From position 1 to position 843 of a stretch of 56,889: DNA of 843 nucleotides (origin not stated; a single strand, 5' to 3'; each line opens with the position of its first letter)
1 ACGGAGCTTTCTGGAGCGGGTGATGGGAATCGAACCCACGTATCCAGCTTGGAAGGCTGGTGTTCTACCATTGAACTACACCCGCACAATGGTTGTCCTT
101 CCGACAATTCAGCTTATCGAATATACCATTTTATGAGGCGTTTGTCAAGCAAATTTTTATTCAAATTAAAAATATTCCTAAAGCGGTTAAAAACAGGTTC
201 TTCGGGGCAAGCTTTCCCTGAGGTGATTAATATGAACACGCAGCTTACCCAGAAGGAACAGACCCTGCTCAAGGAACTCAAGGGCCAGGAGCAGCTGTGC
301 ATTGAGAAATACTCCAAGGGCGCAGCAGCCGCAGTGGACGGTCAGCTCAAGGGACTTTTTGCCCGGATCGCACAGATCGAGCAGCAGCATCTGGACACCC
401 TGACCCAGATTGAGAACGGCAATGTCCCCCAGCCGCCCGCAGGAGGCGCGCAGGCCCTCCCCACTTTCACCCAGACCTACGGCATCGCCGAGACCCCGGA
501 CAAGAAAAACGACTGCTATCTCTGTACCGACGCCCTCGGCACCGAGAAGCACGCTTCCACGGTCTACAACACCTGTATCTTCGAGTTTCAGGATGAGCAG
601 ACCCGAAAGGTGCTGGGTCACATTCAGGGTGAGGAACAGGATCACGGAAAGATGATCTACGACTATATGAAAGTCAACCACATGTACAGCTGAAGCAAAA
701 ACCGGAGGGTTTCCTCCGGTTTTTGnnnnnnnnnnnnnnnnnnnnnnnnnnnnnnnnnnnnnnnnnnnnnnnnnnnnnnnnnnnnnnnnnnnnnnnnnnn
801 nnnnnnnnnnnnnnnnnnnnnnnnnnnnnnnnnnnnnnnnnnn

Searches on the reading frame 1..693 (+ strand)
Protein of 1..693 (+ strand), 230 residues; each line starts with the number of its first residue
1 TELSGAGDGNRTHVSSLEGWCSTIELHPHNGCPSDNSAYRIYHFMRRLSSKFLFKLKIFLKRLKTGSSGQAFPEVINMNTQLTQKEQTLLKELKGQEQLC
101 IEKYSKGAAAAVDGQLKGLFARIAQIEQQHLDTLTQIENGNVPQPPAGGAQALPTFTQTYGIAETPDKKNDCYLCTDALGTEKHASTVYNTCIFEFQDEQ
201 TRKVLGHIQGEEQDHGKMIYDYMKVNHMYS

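Call 12: search_protein_families(library=pfam, proteins=[window:1-693:+])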
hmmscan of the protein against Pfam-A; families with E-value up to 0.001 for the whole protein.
window:1-693:+ (230 aa): 2 families
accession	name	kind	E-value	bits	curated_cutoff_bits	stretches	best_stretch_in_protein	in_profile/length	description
PF07875.18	Coat_F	-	3.7e-16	59.5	25.7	1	170-229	1-60/63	Coat F domain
PF02915.23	Rubrerythrin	-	0.0004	21.2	22.8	0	64-136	67-135/137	Rubrerythrin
